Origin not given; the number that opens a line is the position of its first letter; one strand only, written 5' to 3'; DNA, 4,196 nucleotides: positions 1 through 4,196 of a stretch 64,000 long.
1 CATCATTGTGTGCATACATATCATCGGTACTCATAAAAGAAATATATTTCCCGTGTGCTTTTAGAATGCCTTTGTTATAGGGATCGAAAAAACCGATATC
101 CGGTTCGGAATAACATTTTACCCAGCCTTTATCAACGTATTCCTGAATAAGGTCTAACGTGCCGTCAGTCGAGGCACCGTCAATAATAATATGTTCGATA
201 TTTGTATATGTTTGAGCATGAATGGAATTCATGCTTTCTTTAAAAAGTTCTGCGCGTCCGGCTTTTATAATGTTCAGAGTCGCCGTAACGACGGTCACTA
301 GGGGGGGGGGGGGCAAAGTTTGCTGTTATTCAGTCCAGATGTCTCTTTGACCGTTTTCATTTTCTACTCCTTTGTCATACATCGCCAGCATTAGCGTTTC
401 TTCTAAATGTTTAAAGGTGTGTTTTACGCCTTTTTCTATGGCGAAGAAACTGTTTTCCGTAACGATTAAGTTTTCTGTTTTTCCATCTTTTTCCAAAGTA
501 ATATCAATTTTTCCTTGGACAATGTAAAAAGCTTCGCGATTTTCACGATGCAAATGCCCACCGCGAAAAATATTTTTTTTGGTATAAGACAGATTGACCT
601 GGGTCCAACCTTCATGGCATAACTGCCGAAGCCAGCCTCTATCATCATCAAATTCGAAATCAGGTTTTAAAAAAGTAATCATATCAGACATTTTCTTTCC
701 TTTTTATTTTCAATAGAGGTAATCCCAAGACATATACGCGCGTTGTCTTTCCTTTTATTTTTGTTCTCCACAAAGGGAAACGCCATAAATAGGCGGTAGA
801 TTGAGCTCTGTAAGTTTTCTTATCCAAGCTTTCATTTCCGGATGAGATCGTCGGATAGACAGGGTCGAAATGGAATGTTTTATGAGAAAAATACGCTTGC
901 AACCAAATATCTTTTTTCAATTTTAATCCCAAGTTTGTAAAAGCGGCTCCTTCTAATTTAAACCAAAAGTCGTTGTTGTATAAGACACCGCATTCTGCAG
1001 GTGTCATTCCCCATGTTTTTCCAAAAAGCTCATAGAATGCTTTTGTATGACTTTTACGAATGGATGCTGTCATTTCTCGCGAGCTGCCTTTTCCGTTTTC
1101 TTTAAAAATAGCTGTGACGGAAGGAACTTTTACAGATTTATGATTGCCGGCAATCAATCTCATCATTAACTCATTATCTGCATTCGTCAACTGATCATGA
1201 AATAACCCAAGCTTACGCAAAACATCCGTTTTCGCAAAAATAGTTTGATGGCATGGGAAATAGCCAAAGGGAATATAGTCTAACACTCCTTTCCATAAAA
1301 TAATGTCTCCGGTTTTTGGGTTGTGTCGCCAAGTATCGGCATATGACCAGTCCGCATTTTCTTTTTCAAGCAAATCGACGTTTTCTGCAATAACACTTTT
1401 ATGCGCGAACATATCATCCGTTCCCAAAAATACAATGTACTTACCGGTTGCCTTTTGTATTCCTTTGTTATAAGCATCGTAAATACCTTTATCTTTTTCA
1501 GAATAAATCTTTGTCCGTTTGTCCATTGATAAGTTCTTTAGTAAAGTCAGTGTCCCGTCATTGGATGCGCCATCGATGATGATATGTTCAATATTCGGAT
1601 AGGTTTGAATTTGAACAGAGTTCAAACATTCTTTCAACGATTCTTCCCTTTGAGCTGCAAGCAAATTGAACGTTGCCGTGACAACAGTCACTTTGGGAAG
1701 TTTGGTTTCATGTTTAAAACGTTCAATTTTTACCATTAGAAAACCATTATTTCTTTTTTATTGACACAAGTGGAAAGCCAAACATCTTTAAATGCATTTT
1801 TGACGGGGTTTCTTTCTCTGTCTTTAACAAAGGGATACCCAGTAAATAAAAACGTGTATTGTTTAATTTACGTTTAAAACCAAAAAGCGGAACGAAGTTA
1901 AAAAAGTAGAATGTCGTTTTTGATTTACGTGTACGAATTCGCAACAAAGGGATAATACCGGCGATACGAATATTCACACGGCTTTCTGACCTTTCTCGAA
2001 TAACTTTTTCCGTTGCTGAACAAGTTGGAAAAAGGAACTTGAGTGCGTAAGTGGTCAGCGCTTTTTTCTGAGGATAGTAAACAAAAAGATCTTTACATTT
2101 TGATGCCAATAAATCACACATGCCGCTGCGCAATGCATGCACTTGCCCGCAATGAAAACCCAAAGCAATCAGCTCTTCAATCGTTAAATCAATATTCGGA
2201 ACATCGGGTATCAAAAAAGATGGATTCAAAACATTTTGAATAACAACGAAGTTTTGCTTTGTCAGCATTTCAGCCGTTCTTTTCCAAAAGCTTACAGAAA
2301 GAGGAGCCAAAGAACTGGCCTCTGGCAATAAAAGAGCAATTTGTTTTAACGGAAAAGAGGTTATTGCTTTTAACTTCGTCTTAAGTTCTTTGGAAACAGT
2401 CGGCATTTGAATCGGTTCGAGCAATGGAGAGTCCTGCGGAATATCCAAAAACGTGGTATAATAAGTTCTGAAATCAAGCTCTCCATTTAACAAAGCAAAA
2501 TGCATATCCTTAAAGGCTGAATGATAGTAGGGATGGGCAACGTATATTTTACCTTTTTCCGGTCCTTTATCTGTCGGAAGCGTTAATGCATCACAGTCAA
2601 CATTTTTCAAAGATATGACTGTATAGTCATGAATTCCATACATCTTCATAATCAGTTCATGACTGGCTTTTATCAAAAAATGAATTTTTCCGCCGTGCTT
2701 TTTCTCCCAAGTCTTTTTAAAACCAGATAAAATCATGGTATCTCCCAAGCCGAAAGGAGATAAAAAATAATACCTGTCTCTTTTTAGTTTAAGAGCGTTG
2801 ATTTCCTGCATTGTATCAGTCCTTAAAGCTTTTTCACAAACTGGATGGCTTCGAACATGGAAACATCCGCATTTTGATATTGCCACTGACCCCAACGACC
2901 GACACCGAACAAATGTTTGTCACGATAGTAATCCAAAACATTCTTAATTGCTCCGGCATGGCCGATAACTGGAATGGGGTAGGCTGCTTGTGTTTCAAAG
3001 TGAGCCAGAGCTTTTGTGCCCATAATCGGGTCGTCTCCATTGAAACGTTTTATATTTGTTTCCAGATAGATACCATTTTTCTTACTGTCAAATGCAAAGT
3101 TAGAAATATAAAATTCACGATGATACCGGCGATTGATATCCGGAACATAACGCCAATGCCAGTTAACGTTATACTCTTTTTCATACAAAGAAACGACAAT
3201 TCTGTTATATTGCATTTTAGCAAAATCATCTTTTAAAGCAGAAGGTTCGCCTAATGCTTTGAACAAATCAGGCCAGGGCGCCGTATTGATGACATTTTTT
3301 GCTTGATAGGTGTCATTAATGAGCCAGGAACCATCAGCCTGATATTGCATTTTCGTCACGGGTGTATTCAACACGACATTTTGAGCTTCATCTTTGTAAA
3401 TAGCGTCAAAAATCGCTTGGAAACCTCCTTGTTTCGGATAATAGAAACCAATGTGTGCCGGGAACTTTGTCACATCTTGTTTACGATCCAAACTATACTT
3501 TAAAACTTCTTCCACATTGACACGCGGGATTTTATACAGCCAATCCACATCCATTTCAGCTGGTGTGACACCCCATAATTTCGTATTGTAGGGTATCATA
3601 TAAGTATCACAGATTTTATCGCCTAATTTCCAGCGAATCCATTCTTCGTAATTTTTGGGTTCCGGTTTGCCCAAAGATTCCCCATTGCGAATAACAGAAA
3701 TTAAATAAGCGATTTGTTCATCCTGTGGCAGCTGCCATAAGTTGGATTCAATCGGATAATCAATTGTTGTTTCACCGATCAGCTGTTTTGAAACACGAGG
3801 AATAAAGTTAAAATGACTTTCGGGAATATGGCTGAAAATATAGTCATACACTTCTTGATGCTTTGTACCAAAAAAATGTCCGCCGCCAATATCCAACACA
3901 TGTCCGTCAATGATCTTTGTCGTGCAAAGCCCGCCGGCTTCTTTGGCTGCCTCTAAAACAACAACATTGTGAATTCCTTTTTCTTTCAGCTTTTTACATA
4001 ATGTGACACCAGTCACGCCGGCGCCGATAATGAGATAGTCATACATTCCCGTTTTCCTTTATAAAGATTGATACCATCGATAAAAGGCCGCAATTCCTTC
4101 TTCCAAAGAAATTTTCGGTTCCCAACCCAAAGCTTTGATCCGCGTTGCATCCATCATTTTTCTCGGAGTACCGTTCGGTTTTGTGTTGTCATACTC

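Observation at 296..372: Phase-variable glycosyltransferase: G13 tract 15 codons into a GT2 gene whose start overlaps the cupin gene; currently OFF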

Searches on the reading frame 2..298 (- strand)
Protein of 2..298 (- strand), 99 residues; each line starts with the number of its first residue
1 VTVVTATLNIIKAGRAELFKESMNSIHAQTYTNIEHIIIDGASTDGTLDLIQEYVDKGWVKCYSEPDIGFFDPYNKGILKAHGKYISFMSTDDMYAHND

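Call 13: search_protein_families(library=pfam, proteins=[window:2-298:-])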
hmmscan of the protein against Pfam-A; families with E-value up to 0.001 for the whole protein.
window:2-298:- (99 aa): 2 families
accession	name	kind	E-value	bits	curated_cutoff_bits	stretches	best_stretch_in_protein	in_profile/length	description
PF00535.33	Glycos_transf_2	-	9.5e-14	52.1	23.3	1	16-98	10-94/168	Glycosyl transferase family 2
PF10111.15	Glyco_tranf_2_2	-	8.2e-06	25.9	27.3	1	22-96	18-95/276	Glycosyltransferase like family 2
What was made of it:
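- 1..298 (-): N-terminal part of the GT2 glycosyltransferase body, cut by the window start. The full gene is 993 nt from the GTG. Pfam PF00535 E=9.5e-14 (call 13).
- On Glycosyltransferase family 2 (GT-A fold, PF00535): The window fragment scores 52.1 bits against a cut-off of 23.3, E=9.5e-14 (call 13).
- Checked: The downstream fragment 2-298 matches Pfam PF00535 Glycos_transf_2 at E=9.5e-14 (call 13).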

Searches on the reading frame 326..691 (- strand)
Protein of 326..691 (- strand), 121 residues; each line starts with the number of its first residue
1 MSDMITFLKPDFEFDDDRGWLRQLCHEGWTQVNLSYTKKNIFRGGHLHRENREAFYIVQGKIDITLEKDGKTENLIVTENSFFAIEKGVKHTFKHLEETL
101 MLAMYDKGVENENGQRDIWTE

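Call 12: find_encoding_contigs(protein=window:326-691:-, flank=6000, max_places=10)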
Protein window:326-691:- (121 aa): 23 contigs read that carry it; 10 places shown.
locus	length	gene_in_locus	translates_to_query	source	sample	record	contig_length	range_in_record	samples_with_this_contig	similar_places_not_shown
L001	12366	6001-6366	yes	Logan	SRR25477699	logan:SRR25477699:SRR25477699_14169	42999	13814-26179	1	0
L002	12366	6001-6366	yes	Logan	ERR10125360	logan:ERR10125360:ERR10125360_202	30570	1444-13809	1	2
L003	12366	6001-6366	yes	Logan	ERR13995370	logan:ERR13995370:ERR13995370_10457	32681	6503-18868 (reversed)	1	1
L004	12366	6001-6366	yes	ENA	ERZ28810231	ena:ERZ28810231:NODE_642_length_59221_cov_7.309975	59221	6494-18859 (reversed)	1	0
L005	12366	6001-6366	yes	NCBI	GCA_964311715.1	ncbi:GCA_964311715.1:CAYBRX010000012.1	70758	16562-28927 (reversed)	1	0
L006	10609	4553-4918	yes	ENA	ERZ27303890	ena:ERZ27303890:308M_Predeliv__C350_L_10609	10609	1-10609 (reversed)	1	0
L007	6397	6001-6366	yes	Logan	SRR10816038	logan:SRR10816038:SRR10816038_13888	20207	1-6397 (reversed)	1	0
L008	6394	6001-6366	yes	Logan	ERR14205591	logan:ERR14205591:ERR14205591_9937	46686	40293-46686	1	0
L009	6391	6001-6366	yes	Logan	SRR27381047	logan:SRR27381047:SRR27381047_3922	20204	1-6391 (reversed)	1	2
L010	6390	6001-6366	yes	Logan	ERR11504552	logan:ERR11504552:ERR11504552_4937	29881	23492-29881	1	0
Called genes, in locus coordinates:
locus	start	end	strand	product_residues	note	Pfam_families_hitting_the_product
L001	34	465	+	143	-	PF01467:CTP_transf_like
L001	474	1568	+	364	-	PF01370:Epimerase, PF04321:RmlD_sub_bind, PF16363:GDP_Man_Dehyd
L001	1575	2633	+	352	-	PF01370:Epimerase, PF04321:RmlD_sub_bind (weak), PF16363:GDP_Man_Dehyd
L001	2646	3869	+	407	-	PF01266:DAO (faint), PF01593:Amino_oxidase, PF13450:NAD_binding_8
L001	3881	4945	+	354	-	-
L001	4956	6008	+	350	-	PF00535:Glycos_transf_2, PF10111:Glyco_tranf_2_2 (weak)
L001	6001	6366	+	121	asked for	PF14667:Polysacc_synt_C, PF07883:Cupin_2 (weak)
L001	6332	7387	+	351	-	PF00535:Glycos_transf_2, PF10111:Glyco_tranf_2_2 (weak)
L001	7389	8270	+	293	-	PF01073:3Beta_HSD, PF01370:Epimerase, PF04321:RmlD_sub_bind, PF07993:NAD_binding_4 (faint), PF16363:GDP_Man_Dehyd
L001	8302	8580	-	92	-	-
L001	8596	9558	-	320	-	PF03906:Phage_T7_tail (weak)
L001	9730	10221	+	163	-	PF01625:PMSR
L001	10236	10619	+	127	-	PF01641:SelR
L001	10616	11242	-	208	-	PF12917:YfbR-like, PF13023:HD_3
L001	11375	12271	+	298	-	PF11276:DUF3078 (weak)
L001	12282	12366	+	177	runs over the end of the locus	PF13302:Acetyltransf_3, PF00583:Acetyltransf_1, PF13673:Acetyltransf_10 (weak), PF13508:Acetyltransf_7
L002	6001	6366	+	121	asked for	PF14667:Polysacc_synt_C, PF07883:Cupin_2 (weak)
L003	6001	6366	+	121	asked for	PF14667:Polysacc_synt_C, PF07883:Cupin_2 (weak)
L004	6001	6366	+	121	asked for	PF14667:Polysacc_synt_C, PF07883:Cupin_2 (weak)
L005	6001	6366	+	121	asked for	PF14667:Polysacc_synt_C, PF07883:Cupin_2 (weak)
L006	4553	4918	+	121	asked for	PF14667:Polysacc_synt_C, PF07883:Cupin_2 (weak)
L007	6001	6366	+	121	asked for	PF14667:Polysacc_synt_C, PF07883:Cupin_2 (weak)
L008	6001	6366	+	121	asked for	PF14667:Polysacc_synt_C, PF07883:Cupin_2 (weak)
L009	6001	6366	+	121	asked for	PF14667:Polysacc_synt_C, PF07883:Cupin_2 (weak)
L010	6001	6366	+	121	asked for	PF14667:Polysacc_synt_C, PF07883:Cupin_2 (weak)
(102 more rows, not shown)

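Call 13: search_protein_families(library=pfam, proteins=[window:326-691:-])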
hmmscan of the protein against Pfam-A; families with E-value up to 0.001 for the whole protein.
window:326-691:- (121 aa): 3 families
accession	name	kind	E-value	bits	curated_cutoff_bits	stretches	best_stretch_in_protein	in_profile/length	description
PF14667.12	Polysacc_synt_C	-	3.5e-08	34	28.7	1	16-88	3-78/111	Polysaccharide biosynthesis C-terminal domain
PF07883.17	Cupin_2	-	9e-07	29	27.2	1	46-99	14-62/70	Cupin domain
PF05523.17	FdtA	-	0.0002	21.6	23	1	37-81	40-84/131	WxcM-like, C-terminal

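Call 42: search_protein_families(library=ncbifam, proteins=[window:326-691:-, L001:7389-8270:+], max_evalue=0.01)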
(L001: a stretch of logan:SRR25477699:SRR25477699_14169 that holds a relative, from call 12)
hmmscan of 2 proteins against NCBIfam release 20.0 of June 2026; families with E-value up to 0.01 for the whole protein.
window:326-691:- (121 aa): 3 families
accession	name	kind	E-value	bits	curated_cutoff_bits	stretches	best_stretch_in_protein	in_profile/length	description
TIGR03037.1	anthran_nbaC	equivalog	0.00027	21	145.95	1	49-113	46-110/159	3-hydroxyanthranilate 3,4-dioxygenase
TIGR04366.1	cupin_WbuC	subfamily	0.00027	20.8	42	1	45-102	49-111/132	WbuC family cupin fold metalloprotein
NF009763.0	PRK13264.1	equivalog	0.00069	19.6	220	1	49-108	53-112/178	3-hydroxyanthranilate 3,4-dioxygenase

L001:7389-8270:+ (293 aa): 11 families
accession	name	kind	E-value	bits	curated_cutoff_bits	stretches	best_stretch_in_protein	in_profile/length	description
TIGR01214.1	rmlD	equivalog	5.6e-25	88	224.05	1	3-287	3-270/285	dTDP-4-dehydrorhamnose reductase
TIGR01181.1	dTDP_gluc_dehyt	equivalog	3.5e-16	59.2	365.1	1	3-246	3-260/321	dTDP-glucose 4,6-dehydratase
TIGR01179.1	galE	equivalog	3.4e-10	39.3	262.3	1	3-152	3-156/332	UDP-glucose 4-epimerase GalE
NF043036.1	ErythonDh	equivalog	2.1e-09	37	325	1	3-152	4-160/321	D-erythronate dehydrogenase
TIGR02197.1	heptose_epim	equivalog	3.7e-08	32.9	274.6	1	3-154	2-151/316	ADP-glyceromanno-heptose 6-epimerase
NF008872.0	PRK11908.1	equivalog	4.4e-08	32.6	294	1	3-147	5-155/349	bifunctional UDP-4-keto-pentose/UDP-xylose synthase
NF007490.0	PRK10084.1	subfamily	1.5e-05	24.1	649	1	3-105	4-111/361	dTDP-glucose 4,6-dehydratase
NF007582.0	PRK10217.1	equivalog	4.8e-05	22.6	698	1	3-155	5-174/355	dTDP-glucose 4,6-dehydratase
TIGR02622.1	CDP_4_6_dhtase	equivalog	0.00015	21.1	278.45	1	36-152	40-165/352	CDP-glucose 4,6-dehydratase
TIGR01746.1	Thioester-redct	subfamily_domain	0.00033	20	213.35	1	4-30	4-31/371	thioester reductase domain-containing protein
NF006532.0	PRK09009.1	equivalog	0.0029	17.2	330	1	2-67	3-68/235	SDR family oxidoreductase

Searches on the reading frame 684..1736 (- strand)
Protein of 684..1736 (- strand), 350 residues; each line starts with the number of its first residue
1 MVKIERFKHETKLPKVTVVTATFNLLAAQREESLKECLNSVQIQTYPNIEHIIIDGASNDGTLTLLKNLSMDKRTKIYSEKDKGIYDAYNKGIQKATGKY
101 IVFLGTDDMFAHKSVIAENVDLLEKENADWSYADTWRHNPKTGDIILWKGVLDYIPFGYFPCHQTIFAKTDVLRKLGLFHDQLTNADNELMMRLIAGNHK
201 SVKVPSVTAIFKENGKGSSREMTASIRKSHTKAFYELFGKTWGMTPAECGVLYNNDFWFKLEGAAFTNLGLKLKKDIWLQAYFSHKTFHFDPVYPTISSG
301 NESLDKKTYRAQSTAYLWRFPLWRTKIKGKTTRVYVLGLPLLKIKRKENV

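Call 13: search_protein_families(library=pfam, proteins=[window:684-1736:-])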
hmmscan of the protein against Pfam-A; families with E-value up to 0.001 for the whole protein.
window:684-1736:- (350 aa): 2 families
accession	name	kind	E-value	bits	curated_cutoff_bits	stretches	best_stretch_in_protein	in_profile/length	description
PF00535.33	Glycos_transf_2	-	2.8e-22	79.9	23.3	1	18-145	2-125/168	Glycosyl transferase family 2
PF10111.15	Glyco_tranf_2_2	-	1.4e-07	31.7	27.3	1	34-111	15-95/276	Glycosyltransferase like family 2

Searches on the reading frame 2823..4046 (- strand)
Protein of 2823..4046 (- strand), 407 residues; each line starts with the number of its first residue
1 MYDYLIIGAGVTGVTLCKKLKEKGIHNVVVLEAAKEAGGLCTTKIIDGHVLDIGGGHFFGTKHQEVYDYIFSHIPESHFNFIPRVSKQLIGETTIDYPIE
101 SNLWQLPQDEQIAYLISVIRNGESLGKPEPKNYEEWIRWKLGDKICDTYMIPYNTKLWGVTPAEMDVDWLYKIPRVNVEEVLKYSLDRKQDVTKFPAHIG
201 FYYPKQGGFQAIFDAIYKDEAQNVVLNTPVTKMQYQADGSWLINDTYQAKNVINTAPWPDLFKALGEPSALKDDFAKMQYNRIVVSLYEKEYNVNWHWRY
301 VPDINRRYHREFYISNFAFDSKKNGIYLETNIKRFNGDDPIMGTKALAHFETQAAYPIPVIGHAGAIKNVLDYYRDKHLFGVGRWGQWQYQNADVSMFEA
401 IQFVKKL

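Call 13: search_protein_families(library=pfam, proteins=[window:2823-4046:-])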
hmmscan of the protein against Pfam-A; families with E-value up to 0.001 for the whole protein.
window:2823-4046:- (407 aa): 3 families
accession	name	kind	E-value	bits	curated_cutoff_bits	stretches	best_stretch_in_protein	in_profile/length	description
PF01593.30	Amino_oxidase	-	5.6e-13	49.4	19.8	1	12-70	2-58/443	Flavin containing amine oxidoreductase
PF13450.12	NAD_binding_8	-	5.6e-11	43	21.9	1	6-69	1-64/68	NAD(P)-binding Rossmann-like domain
PF01266.30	DAO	-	6.4e-07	29.7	27.9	1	3-38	1-35/353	FAD dependent oxidoreductase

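Call 42: search_protein_families(library=ncbifam, proteins=[window:2823-4046:-], max_evalue=0.01)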
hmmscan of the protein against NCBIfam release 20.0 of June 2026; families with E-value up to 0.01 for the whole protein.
window:2823-4046:- (407 aa): 28 families (the best 25 are shown)
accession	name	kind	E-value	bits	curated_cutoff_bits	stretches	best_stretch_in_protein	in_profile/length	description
NF005547.0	PRK07208.1-3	equivalog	6.4e-35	120.8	380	2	4-307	7-314/465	hypothetical protein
NF005548.0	PRK07208.1-4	equivalog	5.8e-33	114.2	389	1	4-309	6-326/488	hypothetical protein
NF005545.0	PRK07208.1-1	equivalog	7.5e-25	87.3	451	1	3-308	9-335/504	hypothetical protein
NF005546.0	PRK07208.1-2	equivalog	4.7e-20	71.7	418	3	5-77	8-79/527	hypothetical protein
TIGR00031.1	UDP-GALP_mutase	equivalog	5.8e-18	65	303.75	1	1-405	1-374/378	UDP-galactopyranose mutase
NF005549.0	PRK07208.1-5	equivalog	8.9e-16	57.4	587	2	5-70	8-75/534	hypothetical protein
NF005560.0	PRK07233.1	equivalog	1.8e-10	40.2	252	2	5-50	4-48/435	hypothetical protein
NF008841.0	PRK11883.1-1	equivalog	9.9e-07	28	517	1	3-62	5-66/453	protoporphyrinogen oxidase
TIGR02734.1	crtI_fam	subfamily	1.6e-06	27.1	238.1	1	5-55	2-51/504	phytoene desaturase family protein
TIGR00562.1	proto_IX_ox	equivalog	1.7e-06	26.9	97.85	1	4-63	5-65/470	protoporphyrinogen oxidase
NF058655.1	CrtID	equivalog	6.3e-05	22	640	1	5-75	2-68/478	bifunctional phytoene desaturase/3,4-desaturase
TIGR02733.1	desat_CrtD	equivalog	9.6e-05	21.2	549.7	1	5-74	5-73/492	C-3',4' desaturase CrtD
NF053546.1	violacein_VioA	equivalog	0.0001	21.8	600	1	5-85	3-88/411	flavin-dependent violacein biosynthesis tryptophan-2 monooxygenase VioA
TIGR03467.1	HpnE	equivalog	0.00015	21.3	283.05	1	5-53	2-51/430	hydroxysqualene dehydroxylase HpnE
NF042421.1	hydcarot_desat_CrtD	equivalog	0.00022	19.8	500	1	3-61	3-60/487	1-hydroxycarotenoid 3,4-desaturase CrtD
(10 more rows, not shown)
